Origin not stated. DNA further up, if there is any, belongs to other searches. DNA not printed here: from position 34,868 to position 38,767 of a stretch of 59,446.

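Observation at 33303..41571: Four-gene operon coupling a flotillin/NfeD pair to a giant MoxR/dynein-type AAA+ protein: candidate undescribed membrane-microdomain system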

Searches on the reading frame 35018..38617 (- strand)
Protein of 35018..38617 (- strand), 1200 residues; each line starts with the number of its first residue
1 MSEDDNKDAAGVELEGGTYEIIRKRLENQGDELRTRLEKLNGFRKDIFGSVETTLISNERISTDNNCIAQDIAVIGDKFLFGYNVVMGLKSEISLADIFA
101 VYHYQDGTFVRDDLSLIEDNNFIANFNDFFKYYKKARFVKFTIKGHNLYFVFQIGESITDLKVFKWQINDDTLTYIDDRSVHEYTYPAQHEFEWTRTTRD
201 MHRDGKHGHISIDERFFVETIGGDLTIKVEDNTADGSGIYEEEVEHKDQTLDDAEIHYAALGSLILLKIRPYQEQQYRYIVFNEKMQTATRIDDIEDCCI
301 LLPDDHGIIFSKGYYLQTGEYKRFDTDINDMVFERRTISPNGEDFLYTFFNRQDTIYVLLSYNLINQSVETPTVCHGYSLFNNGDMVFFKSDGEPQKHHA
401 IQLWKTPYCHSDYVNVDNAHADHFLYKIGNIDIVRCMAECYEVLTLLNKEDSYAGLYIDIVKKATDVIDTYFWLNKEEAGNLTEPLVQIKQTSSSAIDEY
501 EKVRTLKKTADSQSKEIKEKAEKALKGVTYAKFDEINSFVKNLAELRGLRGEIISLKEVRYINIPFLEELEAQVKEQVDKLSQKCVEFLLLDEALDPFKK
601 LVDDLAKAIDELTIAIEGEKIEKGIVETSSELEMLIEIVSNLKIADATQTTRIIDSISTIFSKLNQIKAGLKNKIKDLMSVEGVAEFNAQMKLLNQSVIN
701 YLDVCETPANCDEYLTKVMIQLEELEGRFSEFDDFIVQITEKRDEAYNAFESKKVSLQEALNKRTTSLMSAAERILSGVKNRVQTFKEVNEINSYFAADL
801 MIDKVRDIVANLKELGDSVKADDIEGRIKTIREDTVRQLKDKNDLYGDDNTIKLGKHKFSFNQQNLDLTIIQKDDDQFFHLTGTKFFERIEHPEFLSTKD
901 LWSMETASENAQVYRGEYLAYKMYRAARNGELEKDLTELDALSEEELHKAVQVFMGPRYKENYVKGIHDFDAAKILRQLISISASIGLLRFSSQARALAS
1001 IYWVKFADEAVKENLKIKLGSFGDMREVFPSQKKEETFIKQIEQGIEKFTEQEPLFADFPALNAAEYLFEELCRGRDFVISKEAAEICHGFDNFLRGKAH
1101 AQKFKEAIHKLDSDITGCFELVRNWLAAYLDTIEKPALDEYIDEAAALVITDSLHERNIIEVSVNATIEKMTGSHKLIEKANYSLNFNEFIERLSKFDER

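Call 53: predict_structure(alignment_id=A2)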
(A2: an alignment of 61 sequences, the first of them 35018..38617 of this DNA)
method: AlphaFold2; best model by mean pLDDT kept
length: 1200 residues; sequences in the alignment: 61
mean_pLDDT: 82.1   pTM: 0.48
mean pLDDT of the five models: 82.1, 82.1, 78.9, 78.7, 77.8
residues with pLDDT >= 90: 308; 70-90: 747; 50-70: 109; < 50: 36
segments of 3 or more residues with pLDDT < 50: 1-13, 845-854, 856-866
pLDDT, mean of each block of 10 residues (from residue 1): 34 59 88 93 85 85 88 89 76 85 86 90 92 88 90 88 92 90 88 90 82 82 79 70 82 88 90 89 86 91 90 87 83 89 89 91 88 89 84 84 87 68 85 91 83 73 92 89 94 86 81 87 83 78 85 85 86 86 80 80 80 66 78 75 68 78 78 60 65 83 82 87 76 72 86 83 82 84 78 78 85 80 84 76 49 43 48 69 66 76 72 90 90 88 89 69 66 93 89 91 86 85 74 78 90 79 90 83 92 90 88 88 93 85 93 88 88 85 91 88
secondary structure, 60 per line:
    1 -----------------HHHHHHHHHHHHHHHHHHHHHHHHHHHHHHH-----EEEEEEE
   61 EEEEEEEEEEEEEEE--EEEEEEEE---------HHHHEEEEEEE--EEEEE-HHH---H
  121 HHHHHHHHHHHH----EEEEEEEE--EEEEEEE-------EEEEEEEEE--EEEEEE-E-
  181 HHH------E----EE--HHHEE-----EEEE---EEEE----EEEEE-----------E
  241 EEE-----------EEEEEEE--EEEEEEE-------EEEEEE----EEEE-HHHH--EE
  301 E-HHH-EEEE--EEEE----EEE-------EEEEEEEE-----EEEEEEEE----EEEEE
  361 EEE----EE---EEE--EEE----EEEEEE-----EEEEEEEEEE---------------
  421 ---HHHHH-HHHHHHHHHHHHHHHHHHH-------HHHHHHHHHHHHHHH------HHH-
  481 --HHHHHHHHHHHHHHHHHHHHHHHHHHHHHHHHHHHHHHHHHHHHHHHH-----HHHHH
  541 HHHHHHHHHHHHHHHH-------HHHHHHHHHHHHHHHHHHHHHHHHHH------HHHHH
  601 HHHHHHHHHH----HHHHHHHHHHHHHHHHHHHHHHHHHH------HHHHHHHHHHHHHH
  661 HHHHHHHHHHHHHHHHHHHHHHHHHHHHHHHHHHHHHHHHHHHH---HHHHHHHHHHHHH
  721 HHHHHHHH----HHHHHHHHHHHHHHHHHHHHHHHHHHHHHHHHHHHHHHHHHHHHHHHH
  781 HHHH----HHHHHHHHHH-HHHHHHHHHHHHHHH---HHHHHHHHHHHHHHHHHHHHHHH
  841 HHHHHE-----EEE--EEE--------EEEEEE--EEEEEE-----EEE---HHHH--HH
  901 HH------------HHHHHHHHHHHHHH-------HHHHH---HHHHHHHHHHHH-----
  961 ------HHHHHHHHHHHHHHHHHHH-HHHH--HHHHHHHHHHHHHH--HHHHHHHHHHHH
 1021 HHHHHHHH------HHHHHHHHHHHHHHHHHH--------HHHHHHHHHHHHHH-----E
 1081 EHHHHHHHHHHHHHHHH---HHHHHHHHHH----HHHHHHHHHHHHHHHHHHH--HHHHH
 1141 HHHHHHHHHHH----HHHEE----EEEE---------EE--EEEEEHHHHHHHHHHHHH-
elements in order (helices of 4 or more, strands of 3 or more residues): H18-48 E54-75 E78-85 H95-98 E99-105 E108-112 H120-132 E137-144 E147-153 E161-169 E172-177 E209-212 E216-219 E224-228 E240-243 E255-261 E264-270 E278-283 E288-291 H293-296 E299-301 E307-310 E313-316 E321-323 E331-338 E344-351 E356-363 E373-375 E378-380 E385-390 E396-405 H424-428 H430-448 H456-470 H483-530 H536-556 H564-589 H596-610 H615-640 H647-704 H708-728 H733-784 H789-798 H800-814 H818-845 E852-854 E857-859 E868-873 E876-881 E887-889 H893-896 H899-902 H915-928 H936-940 H944-955 H967-985 H987-990 H993-1006 H1009-1028 H1035-1052 H1061-1074 H1082-1097 H1101-1110 H1115-1133 H1136-1151 E1165-1168 E1182-1186 H1187-1199

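Call 55: fold_search(model_id=the predicted structure, library=pdb)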
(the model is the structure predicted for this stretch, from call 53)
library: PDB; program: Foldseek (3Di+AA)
matches with E <= 10: 709; with E <= 0.001: 64
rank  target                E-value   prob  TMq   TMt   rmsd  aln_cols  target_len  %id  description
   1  8f5p_E                7.1e-06  1.00  0.12  0.13  35.2       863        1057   10  Structure of Leishmania tarentolae IFT-A (state 2) (released 2022-12-21)
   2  1xi4_A                9.8e-06  0.97  0.10  0.08  64.1      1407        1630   11  Clathrin D6 Coat (released 2004-11-02)
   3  5o3w_C                2.7e-05  1.00  0.11  0.16  25.6       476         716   10  Structural characterization of the fast and promiscuous macrocyclase from plant - PCY1-S562A bound to Presegetalin A1 (released 2018-02-07)
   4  9d5n_CH               2.8e-05  1.00  0.12  0.21  16.1       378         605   10  48-nm doublet microtubule from Trichomonas vaginalis strain G3 (released 2025-05-14)
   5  5o3w_B                3.1e-05  1.00  0.11  0.16  25.6       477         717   10  Structural characterization of the fast and promiscuous macrocyclase from plant - PCY1-S562A bound to Presegetalin A1 (released 2018-02-07)
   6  5o7x_A                3.1e-05  1.00  0.11  0.19  33.5       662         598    9  CRYSTAL STRUCTURE OF S. CEREVISIAE CORE FACTOR AT 3.2A RESOLUTION (released 2017-08-02)
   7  8pu0_A                4.1e-05  1.00  0.12  0.13  16.4       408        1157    8  Cryo-EM structure of human Elp123 in complex with tRNA, desulpho-CoA, 5'-deoxyadenosine and methionine (released 2024-04-17)
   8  4ax4                  4.6e-05  1.00  0.11  0.16  25.4       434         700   10  PROLYL OLIGOPEPTIDASE FROM PORCINE BRAIN, H680A MUTANT (released 2012-09-26)
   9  5ods_B                4.8e-05  0.99  0.10  0.17  24.9       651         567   10  Structure of a phosphoprotein-protein complex (released 2018-03-14)
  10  5o3x_B                5.2e-05  1.00  0.11  0.16  25.2       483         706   10  Structural characterization of the fast and promiscuous macrocyclase from plant - apo PCY1 (released 2018-02-07)
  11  5n5y_P                5.7e-05  1.00  0.12  0.19  31.4       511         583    8  Cryo-EM structure of RNA polymerase I in complex with Rrn3 and Core Factor (Orientation III) (released 2017-04-05)
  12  5o3x_A                5.7e-05  1.00  0.11  0.15  25.4       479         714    9  Structural characterization of the fast and promiscuous macrocyclase from plant - apo PCY1 (released 2018-02-07)
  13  9r9b_A                5.9e-05  1.00  0.12  0.20  25.0       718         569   11  Crystal structure of clathrin heavy chain in complex with a peptidomimetic inhibitor of the TACC3 interaction (released 2026-04-08)
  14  8xi3_B                6.2e-05  1.00  0.13  0.30  15.6       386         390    8  Structure of mouse SCMC-14-3-3gama complex (released 2024-10-02)
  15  5o3w_A                6.2e-05  1.00  0.10  0.16  25.2       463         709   11  Structural characterization of the fast and promiscuous macrocyclase from plant - PCY1-S562A bound to Presegetalin A1 (released 2018-02-07)
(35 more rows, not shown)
